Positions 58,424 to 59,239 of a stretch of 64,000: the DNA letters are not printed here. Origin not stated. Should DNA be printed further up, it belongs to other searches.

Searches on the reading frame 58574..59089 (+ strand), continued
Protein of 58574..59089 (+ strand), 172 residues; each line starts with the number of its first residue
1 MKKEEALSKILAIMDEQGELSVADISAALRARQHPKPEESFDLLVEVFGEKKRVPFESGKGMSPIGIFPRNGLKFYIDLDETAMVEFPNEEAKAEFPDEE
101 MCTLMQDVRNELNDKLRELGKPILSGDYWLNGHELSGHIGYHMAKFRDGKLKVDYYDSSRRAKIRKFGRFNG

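Call 31: fold_search(model_id=the predicted structure, library=pdb)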
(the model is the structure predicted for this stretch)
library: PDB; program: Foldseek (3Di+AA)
matches with E <= 10: 380; with E <= 0.001: 0
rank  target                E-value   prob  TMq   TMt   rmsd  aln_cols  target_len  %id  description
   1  8q4e_A                4.4e-02  1.00  0.31  0.40   2.9        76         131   21  Structure of Legionella pneumophila Lcl C-terminal domain (released 2023-12-27)
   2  8oks_B                4.6e-02  1.00  0.42  0.62   3.5       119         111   11  Crystal structure of Bdellovibrio bacteriovorus Bd2740 C-terminal domain (released 2023-10-25)
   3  8oks_A                9.7e-02  0.99  0.42  0.63   3.5       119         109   11  Crystal structure of Bdellovibrio bacteriovorus Bd2740 C-terminal domain (released 2023-10-25)
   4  7qaj_B                2.0e-01  0.89  0.35  0.45   5.9       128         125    3  ZK002 with Anti-angiogenic and Anti-inflamamtory Properties (released 2023-06-14)
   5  7qaj_H                2.4e-01  0.84  0.34  0.44   6.1       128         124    3  ZK002 with Anti-angiogenic and Anti-inflamamtory Properties (released 2023-06-14)
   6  1ukm_B                2.7e-01  0.80  0.33  0.43   7.3       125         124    5  Crystal structure of EMS16, an Antagonist of collagen receptor integrin alpha2beta1 (GPIa/IIa) (released 2003-11-04)
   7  3wbp_A                3.0e-01  0.51  0.27  0.35   9.2       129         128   10  Crystal structure of carbohydrate recognition domain of Blood Dendritic Cell Antigen-2 (BDCA2) lectin (crystal form-1) (released 2013-12-25)
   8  5thp_E                3.4e-01  0.66  0.31  0.42   8.0       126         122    6  Rhodocetin in complex with the integrin alpha2-A domain (released 2017-08-02)
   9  1v4l_B                3.4e-01  0.30  0.26  0.33   7.9       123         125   10  Crystal structure of a platelet agglutination factor isolated from the venom of Taiwan habu (Trimeresurus mucrosquamat (released 2003-12-02)
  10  8yb5_A                3.4e-01  0.08  0.15  0.08  17.0       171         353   10  SARS-CoV-2 DMV nsp3-4 pore complex (consensus-pore, C6 symmetry) (released 2024-06-19)
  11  1c3a_B                3.8e-01  0.54  0.31  0.39   7.5       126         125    9  CRYSTAL STRUCTURE OF FLAVOCETIN-A FROM THE HABU SNAKE VENOM, A NOVEL CYCLIC TETRAMER OF C-TYPE LECTIN-LIKE HETERODIMER (released 2000-03-06)
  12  3wbr_H                3.8e-01  0.41  0.26  0.33   9.4       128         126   11  Crystal structure of carbohydrate recognition domain of Blood Dendritic Cell Antigen-2 (BDCA2) lectin (crystal form-3) (released 2013-12-25)
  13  3wbr_F                4.0e-01  0.25  0.22  0.28  10.9       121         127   12  Crystal structure of carbohydrate recognition domain of Blood Dendritic Cell Antigen-2 (BDCA2) lectin (crystal form-3) (released 2013-12-25)
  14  1v7p_B                4.5e-01  0.75  0.36  0.47   7.0       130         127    4  Structure of EMS16-alpha2-I domain complex (released 2004-09-07)
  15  1ypq_A                4.5e-01  0.28  0.28  0.35   8.8       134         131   10  Human Oxidized Low Density Lipoprotein Receptor LOX-1 Dioxane Complex (released 2005-02-08)
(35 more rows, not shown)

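Call 32: fold_search(model_id=the predicted structure, library=viral)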
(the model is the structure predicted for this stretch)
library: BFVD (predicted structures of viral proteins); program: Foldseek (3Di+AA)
matches with E <= 10: 520; with E <= 0.001: 0
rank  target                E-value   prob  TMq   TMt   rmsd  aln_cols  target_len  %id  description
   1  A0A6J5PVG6            1.1e-02  1.00  0.40  0.57   3.4       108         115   17  DUF1566 domain-containing protein [uncultured Caudovirales phage]
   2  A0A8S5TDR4            2.7e-02  1.00  0.49  0.07   6.6       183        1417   12  Tail fiber protein [Myoviridae sp. ctK5o5]
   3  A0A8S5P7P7            3.0e-02  0.97  0.43  0.20   6.8       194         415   11  Uncharacterized protein [Podoviridae sp. ctU7u6]
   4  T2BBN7                4.0e-02  0.18  0.16  0.04  16.9       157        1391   17  ORF1ab (Fragment) [Middle East respiratory syndrome-related coronavirus]
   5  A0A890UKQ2            4.3e-02  0.69  0.27  0.32  19.0       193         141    8  (no name in the UniProt tables at hand)
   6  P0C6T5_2              8.0e-02  0.14  0.15  0.04  16.4       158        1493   17  Replicase polyprotein 1a [Bat coronavirus HKU5]
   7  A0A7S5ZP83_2          8.5e-02  0.11  0.16  0.04  16.1       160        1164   18  ORF1a (Fragment) [Middle East respiratory syndrome-related coronavirus]
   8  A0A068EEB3            1.3e-01  0.90  0.37  0.33   4.3       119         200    9  C-type lectin family protein [Pigeonpox virus]
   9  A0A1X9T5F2            1.3e-01  0.96  0.34  0.09   3.6       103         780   11  C-type lectin protein [Ranid herpesvirus 3]
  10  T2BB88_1              1.6e-01  0.08  0.14  0.04  11.4       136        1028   17  ORF1ab (Fragment) [Middle East respiratory syndrome-related coronavirus]
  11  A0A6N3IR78            1.9e-01  0.15  0.21  0.20  13.7       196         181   10  ORF3 [Bearded dragon adenovirus 1]
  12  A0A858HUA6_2          2.1e-01  0.08  0.14  0.04  15.1       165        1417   13  Replicase polyprotein 1ab (Fragment) [Coronaviridae sp.]
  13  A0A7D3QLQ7            2.1e-01  0.07  0.16  0.14  17.5       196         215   10  (no name in the UniProt tables at hand)
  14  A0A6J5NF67            2.4e-01  0.08  0.14  0.11  20.7       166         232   13  Uncharacterized protein [uncultured Caudovirales phage]
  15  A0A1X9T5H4            2.5e-01  0.38  0.29  0.28   9.3       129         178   12  C-type lectin protein [Ranid herpesvirus 3]
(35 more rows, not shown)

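Call 33: search_dna_similar(query=window:58574-59089:+, collection=phages, mode=protein, max_evalue=0.01)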
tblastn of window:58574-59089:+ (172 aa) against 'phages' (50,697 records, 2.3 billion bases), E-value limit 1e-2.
No match.

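Call 34: search_dna_similar(query=window:58574-59089:+, collection=plasmids, mode=protein, max_evalue=0.01)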
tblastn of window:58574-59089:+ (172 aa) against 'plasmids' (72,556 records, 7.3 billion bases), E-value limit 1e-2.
No match.

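Call 35: list_cluster_members(proteins=[P0047, P0048, P0050, P0053, P0056, P0060, P0064, P0075, P0087, P0103])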
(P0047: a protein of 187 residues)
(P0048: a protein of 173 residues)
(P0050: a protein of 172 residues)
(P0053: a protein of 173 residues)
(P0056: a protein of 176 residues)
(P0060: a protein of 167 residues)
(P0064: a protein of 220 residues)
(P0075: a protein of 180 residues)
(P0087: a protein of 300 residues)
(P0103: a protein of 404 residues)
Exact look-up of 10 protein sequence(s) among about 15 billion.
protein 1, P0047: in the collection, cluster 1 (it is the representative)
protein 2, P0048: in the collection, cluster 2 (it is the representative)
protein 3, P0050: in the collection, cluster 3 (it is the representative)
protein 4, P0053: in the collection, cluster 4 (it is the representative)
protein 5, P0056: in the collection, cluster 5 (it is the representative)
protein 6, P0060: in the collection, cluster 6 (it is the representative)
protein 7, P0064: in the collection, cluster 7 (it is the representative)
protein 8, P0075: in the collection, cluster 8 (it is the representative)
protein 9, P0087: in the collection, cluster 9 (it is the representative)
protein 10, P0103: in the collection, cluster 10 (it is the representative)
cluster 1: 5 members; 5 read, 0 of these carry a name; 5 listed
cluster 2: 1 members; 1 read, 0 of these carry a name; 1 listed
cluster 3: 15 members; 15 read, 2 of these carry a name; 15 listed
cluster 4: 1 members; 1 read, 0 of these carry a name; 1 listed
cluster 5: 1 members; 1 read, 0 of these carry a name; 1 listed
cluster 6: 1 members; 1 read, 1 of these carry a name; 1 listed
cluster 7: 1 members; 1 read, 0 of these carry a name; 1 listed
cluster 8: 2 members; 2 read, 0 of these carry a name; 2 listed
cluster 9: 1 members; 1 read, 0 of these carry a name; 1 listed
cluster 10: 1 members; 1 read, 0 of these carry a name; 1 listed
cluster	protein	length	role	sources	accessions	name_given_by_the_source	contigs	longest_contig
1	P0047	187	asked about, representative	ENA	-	-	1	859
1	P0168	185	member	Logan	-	-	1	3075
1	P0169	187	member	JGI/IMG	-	-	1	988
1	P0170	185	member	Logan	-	-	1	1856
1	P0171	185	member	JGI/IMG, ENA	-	-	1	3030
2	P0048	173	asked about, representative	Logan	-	-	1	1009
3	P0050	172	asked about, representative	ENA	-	-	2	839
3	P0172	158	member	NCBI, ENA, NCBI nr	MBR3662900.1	MAG: hypothetical protein IKN67_06465 [Alphaproteobacteria bacterium] | hypothetical protein [Alphaproteobacteria bacterium]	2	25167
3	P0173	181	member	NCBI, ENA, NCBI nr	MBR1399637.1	MAG: hypothetical protein IJ564_05640 [Alphaproteobacteria bacterium] | hypothetical protein [Alphaproteobacteria bacterium]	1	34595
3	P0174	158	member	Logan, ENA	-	-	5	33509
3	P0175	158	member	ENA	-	-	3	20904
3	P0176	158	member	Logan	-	-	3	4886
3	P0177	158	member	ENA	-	-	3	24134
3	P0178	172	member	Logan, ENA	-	-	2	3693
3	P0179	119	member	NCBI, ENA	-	-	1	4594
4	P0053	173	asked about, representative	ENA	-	-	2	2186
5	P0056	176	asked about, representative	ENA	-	-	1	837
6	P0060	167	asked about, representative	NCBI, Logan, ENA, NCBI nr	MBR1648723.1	MAG: hypothetical protein IJ689_03890 [Alphaproteobacteria bacterium] | hypothetical protein [Alphaproteobacteria bacterium]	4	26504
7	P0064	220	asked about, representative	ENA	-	-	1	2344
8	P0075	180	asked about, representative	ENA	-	-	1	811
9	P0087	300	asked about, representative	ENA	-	-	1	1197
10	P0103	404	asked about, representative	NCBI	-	-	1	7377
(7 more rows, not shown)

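Call 36: find_related_loci(query=A1, collection=genome_contigs, flank=4000)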
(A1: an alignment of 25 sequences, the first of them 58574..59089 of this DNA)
Query A1 (172 aa) in genome_contigs; peptide patterns used: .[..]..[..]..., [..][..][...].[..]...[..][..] (x = any residue, [..] = any of these).
315 stretches matched a pattern; 8 encode a relative of the query (tblastn E <= 1e-3); 8 distinct loci.
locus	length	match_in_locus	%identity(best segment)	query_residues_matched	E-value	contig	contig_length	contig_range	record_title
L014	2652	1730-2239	79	3-172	6e-94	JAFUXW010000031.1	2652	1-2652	MAG: Alphaproteobacteria bacterium isolate RGIG4925 Roe_deer_Rumen-3__c28810, whole genome shotgun sequence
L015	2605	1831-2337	76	3-171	2e-91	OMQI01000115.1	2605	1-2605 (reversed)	uncultured Rhodospirillaceae bacterium isolate RUG772 genome assembly, contig: k87_27264062, whole genome shotgun sequen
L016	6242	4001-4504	59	1-170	7e-65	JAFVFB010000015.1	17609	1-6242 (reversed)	MAG: Alphaproteobacteria bacterium isolate RGIG5112 Roe_deer_Rumen.Co__c837481, whole genome shotgun sequence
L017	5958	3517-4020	53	1-170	1e-63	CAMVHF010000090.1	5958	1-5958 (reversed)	MAG TPA_asm: uncultured Alphaproteobacteria bacterium isolate SRR8387716_bin.37_metaWRAP_v1.3_MAG genome assembly, conti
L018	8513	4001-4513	57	1-170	7e-59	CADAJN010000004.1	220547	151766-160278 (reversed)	MAG: uncultured proteobacterium isolate RUG13362 genome assembly, contig: RUG13362_asm_4, whole genome shotgun sequence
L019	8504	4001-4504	55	1-170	3e-55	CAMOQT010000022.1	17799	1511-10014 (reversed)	MAG: uncultured Azospirillum sp. isolate SRR873605_bin.44_metaWRAP_v1.3_MAG genome assembly, contig: NODE_6169_length_17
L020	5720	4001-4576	47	2-170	8e-55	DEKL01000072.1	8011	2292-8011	MAG TPA_asm: Alphaproteobacteria bacterium UBA2723 UBA2723_contig_159238, whole genome shotgun sequence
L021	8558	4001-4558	42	1-171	4e-39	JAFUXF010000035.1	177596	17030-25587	MAG: Alphaproteobacteria bacterium isolate RGIG4908 Roe_deer_Rumen-2__c4834, whole genome shotgun sequence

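Call 46: search_protein_families(library=pfam, proteins=[L017:4194-4475:-, L011:1875-3098:-], max_evalue=1)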
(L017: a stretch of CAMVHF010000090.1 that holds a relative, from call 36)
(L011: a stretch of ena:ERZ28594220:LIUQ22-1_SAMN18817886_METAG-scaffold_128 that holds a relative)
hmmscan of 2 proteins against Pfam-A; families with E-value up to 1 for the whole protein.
L017:4194-4475:- (93 aa): 0 families

L011:1875-3098:- (407 aa): 0 families

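Call 47: search_protein_families(library=padloc, proteins=[window:58574-59089:+, L017:4194-4475:-], max_evalue=1)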
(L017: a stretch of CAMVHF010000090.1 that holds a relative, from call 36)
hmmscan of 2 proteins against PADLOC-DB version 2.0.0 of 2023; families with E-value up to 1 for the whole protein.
window:58574-59089:+ (172 aa): 0 families

L017:4194-4475:- (93 aa): 0 families

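Call 48: search_protein_families(library=ncbifam, proteins=[window:58574-59089:+, L017:4194-4475:-], max_evalue=1)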
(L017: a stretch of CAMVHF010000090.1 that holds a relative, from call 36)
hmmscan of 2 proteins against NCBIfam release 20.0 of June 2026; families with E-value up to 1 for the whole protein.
window:58574-59089:+ (172 aa): 1 family
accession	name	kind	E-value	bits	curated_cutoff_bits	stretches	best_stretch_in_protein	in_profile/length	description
NF007528.0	PRK10141.1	subfamily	0.13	12.1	97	1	4-37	15-47/117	metalloregulator ArsR/SmtB family transcription factor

L017:4194-4475:- (93 aa): 0 families

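Call 69: find_encoding_contigs(protein=P0002, flank=6000, max_places=3)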
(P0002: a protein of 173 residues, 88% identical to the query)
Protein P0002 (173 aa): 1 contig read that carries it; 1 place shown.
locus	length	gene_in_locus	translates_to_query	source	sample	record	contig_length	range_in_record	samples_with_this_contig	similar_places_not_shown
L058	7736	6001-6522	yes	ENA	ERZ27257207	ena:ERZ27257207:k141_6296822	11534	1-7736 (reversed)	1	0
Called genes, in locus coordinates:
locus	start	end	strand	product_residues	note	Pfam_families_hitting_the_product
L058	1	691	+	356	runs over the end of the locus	-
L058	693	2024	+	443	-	-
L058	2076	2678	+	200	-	PF00881:Nitroreductase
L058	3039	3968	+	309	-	PF00291:PALP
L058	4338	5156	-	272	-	PF00056:Ldh_1_N, PF02866:Ldh_1_C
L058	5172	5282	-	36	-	PF00056:Ldh_1_N (weak), PF00899:ThiF (weak)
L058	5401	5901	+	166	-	PF04073:tRNA_edit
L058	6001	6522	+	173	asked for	-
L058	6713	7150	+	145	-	PF03946:Ribosomal_L11_N, PF00298:Ribosomal_L11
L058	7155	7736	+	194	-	?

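Call 73: find_encoding_contigs(protein=P0023, flank=3000, max_places=3)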
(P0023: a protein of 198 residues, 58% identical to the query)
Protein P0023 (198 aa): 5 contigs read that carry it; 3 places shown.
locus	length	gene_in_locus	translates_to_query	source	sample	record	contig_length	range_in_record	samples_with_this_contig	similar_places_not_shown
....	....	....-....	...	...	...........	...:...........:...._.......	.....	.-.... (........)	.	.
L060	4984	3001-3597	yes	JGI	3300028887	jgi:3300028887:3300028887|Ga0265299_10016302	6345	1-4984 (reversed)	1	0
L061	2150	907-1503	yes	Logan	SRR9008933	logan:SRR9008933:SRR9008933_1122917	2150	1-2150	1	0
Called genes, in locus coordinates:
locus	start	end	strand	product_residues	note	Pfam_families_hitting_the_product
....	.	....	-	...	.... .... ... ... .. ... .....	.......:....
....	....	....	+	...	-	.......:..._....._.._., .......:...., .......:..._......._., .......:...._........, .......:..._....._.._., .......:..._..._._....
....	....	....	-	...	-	-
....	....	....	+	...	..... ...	-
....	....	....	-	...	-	?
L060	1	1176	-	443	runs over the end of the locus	PF03702:AnmK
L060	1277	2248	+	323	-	PF01210:NAD_Gly3P_dh_N, PF02558:ApbA, PF03446:NAD_binding_2 (weak), PF03807:F420_oxidored (faint), PF07479:NAD_Gly3P_dh_C, PF20618:GPD_NAD_C_bact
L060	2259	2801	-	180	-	-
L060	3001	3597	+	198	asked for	-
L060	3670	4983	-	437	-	?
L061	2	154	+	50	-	?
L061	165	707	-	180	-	-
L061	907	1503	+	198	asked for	-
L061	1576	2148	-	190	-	?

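Call 74: find_encoding_contigs(protein=P0024, flank=3000, max_places=3)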
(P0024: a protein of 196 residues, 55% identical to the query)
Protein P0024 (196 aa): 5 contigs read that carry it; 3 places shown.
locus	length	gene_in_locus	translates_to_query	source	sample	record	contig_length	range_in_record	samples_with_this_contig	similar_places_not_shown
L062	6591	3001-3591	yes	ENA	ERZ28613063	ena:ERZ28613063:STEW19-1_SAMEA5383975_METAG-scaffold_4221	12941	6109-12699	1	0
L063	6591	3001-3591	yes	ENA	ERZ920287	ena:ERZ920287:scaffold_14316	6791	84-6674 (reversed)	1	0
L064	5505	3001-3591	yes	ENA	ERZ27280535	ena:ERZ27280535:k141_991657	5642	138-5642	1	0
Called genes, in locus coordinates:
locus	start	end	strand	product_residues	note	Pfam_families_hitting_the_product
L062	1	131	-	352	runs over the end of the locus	PF00579:tRNA-synt_1b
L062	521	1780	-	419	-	PF03702:AnmK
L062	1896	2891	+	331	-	PF01210:NAD_Gly3P_dh_N, PF02558:ApbA, PF03446:NAD_binding_2, PF03807:F420_oxidored (weak), PF07479:NAD_Gly3P_dh_C, PF20618:GPD_NAD_C_bact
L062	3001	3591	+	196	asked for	-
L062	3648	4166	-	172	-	PF08719:NADAR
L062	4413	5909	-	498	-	-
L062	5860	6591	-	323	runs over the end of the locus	?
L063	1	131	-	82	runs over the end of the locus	?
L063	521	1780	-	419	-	PF03702:AnmK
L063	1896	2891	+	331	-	PF01210:NAD_Gly3P_dh_N, PF02558:ApbA, PF03446:NAD_binding_2, PF03807:F420_oxidored (weak), PF07479:NAD_Gly3P_dh_C, PF20618:GPD_NAD_C_bact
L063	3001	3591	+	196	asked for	-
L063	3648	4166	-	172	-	PF08719:NADAR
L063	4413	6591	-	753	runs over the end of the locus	?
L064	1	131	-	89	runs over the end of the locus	?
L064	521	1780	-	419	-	PF03702:AnmK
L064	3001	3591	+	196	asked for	-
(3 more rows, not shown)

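Call 77: search_solved_structures(query=A4, max_evalue=10)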
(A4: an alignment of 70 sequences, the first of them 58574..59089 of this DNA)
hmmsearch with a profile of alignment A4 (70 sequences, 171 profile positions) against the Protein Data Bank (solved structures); distinct sequences matched with E-value up to 10: 8.
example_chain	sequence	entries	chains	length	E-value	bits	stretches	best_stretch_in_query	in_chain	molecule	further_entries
2oxv_A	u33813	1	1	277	0.085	15.6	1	47-146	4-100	Type II restriction enzyme EcoRI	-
1ckq_A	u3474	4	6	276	0.1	15.4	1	48-146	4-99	PROTEIN (ENDONUCLEASE) | PROTEIN (ECO RI ENDONUCLEASE (E.C.3.1.21.4)) | PROTEIN (ECO RI ENDONUCLEASE)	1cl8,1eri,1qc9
6ugm_X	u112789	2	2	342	0.51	13.1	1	19-62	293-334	Spp1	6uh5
1qrh_A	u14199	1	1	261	0.77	12.5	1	62-146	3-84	ECO RI ENDONCULEASE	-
1qps_A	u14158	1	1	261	0.79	12.5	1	62-146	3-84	ENDONUCLEASE ECORI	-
1qri_A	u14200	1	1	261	0.8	12.5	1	62-146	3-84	ECO RI ENDONCULEASE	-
6f6p_C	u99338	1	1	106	1.2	11.9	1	73-125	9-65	Rab-3A-interacting protein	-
6f6p_A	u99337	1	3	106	1.2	11.9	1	73-125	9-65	Rab-3A-interacting protein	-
